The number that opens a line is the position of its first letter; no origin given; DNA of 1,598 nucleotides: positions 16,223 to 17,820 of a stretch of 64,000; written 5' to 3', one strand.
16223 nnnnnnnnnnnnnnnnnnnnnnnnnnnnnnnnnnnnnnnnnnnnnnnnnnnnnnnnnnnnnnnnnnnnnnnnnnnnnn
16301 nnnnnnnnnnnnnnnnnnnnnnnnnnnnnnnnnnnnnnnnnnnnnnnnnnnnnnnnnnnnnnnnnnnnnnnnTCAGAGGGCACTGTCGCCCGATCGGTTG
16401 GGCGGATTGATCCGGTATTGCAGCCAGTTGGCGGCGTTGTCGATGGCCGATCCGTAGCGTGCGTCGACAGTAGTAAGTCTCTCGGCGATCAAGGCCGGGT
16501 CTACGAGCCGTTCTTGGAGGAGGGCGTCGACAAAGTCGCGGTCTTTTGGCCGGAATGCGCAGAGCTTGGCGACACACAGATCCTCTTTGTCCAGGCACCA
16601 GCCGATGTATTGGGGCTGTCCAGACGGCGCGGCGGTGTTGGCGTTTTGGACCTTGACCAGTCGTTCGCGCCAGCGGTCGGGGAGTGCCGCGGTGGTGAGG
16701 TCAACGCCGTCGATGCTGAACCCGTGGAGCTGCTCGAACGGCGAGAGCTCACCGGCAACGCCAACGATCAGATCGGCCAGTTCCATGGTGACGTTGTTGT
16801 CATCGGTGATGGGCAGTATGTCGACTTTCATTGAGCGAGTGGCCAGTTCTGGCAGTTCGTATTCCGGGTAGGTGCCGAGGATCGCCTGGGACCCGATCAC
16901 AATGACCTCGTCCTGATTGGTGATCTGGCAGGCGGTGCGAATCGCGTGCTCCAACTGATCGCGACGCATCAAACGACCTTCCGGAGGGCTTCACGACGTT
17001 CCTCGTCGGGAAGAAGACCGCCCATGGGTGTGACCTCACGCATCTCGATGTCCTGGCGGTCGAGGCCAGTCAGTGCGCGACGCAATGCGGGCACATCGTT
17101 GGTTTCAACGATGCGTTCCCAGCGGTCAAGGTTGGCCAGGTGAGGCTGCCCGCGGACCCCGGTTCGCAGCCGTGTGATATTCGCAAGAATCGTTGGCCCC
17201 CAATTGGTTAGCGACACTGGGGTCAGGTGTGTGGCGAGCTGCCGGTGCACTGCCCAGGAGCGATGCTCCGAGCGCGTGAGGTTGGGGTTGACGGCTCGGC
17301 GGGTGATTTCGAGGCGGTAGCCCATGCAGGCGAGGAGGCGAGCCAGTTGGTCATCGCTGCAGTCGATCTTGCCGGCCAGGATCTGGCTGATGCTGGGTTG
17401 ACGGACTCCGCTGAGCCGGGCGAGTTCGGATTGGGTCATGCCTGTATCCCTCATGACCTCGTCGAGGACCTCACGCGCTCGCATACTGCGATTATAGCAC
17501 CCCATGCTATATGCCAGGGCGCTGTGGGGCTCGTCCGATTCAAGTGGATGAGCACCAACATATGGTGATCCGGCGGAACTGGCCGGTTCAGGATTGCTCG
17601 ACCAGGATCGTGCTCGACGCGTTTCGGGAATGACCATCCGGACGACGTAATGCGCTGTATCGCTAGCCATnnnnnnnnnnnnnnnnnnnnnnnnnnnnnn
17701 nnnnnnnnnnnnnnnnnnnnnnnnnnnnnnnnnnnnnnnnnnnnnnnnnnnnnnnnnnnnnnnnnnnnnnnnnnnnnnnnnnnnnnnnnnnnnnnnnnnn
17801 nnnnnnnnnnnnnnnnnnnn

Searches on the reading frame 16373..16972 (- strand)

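Call 3: search_protein_families(library=pfam, proteins=[window:16373-16972:-], max_evalue=0.1)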
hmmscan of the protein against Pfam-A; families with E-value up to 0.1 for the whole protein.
window:16373-16972:- (199 aa): 1 family
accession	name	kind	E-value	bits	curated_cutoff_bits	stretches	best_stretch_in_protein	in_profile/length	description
PF19502.5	DUF6036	-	2.9e-11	43.9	23.6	1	11-176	7-144/164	Nucleotidyltransferase of unknown function (DUF6036)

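Call 4: search_protein_families(library=padloc, proteins=[window:16373-16972:-], max_evalue=0.1)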
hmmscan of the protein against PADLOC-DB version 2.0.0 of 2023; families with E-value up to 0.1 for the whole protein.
window:16373-16972:- (199 aa): 0 families

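Call 42: search_protein_families(library=ncbifam, proteins=[window:16373-16972:-], max_evalue=0.01)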
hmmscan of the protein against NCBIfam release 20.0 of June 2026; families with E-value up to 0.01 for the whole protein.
window:16373-16972:- (199 aa): 0 families

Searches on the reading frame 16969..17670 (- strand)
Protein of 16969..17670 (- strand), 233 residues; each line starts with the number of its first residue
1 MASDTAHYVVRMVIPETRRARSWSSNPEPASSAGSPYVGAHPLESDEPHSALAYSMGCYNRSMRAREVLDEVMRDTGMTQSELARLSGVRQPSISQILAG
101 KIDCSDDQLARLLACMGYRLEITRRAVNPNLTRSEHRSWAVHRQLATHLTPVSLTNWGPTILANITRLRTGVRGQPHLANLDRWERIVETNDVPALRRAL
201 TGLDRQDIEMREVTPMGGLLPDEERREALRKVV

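Call 3: search_protein_families(library=pfam, proteins=[window:16969-17670:-], max_evalue=0.1)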
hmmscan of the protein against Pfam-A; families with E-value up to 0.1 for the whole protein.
window:16969-17670:- (233 aa): 9 families
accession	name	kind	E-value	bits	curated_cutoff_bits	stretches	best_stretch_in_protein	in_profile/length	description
PF13744.12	HTH_37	-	5.2e-08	33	27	1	69-122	23-77/80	Helix-turn-helix domain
PF01381.28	HTH_3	-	8.9e-07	29.3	23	1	77-120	9-52/55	Helix-turn-helix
PF13560.12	HTH_31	-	1.2e-05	26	27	1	62-114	8-52/64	Helix-turn-helix domain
PF13443.12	HTH_26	-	4.3e-05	24.1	22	1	69-115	2-49/63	Cro/C1-type HTH DNA-binding domain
PF12802.13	MarR_2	-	0.00074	20.1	27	1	68-99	10-42/61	MarR family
PF13412.12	HTH_24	-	0.031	14.3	21.9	1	66-96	6-36/48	Winged helix-turn-helix DNA-binding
PF20432.4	Xre-like-HTH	-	0.049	14.4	25.8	0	68-112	14-58/63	Antitoxin Xre-like helix-turn-helix domain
PF17940.6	TetR_C_31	-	0.064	13.9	27.4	0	183-227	27-72/107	Tetracyclin repressor-like, C-terminal domain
PF13545.12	HTH_Crp_2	-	0.089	13.2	27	0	75-99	20-44/70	Crp-like helix-turn-helix domain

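Call 4: search_protein_families(library=padloc, proteins=[window:16969-17670:-], max_evalue=0.1)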
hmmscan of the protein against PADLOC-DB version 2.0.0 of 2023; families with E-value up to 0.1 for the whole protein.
window:16969-17670:- (233 aa): 5 families
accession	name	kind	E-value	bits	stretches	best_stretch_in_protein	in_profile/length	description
PDLC03953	RmrA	-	0.00053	17.3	1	76-113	17-54/373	-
PDLC04142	capH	-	0.011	14.7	1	62-121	4-60/103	capH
PDLC01151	HTH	-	0.011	13.2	1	75-103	21-49/330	"Two HTH domains (N-terminal xre and C-therminal Sigma70_ECF), the C-terminal domain often fused to Cas6 (see WP_0065099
PDLC04760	PDC-M64C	-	0.019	13.4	1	67-120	29-82/93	-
PDLC04762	PDC-M64C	-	0.024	12.7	0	66-108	29-71/97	-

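Call 42: search_protein_families(library=ncbifam, proteins=[window:16969-17670:-], max_evalue=0.01)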
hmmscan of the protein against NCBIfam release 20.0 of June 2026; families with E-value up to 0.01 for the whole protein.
window:16969-17670:- (233 aa): 3 families
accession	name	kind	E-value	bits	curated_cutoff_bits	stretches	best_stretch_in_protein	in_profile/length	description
TIGR03070.1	couple_hipB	subfamily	4.7e-05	23.3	71.65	1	76-120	14-58/58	type II toxin-antitoxin system Y4mF family antitoxin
TIGR02607.1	antidote_HigA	equivalog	0.0013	18.5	47.7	1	68-118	11-61/81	HigA family addiction module antitoxin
NF007408.0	PRK09943.1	equivalog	0.0082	15.7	211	0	67-120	10-63/185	HTH-type transcriptional regulator PuuR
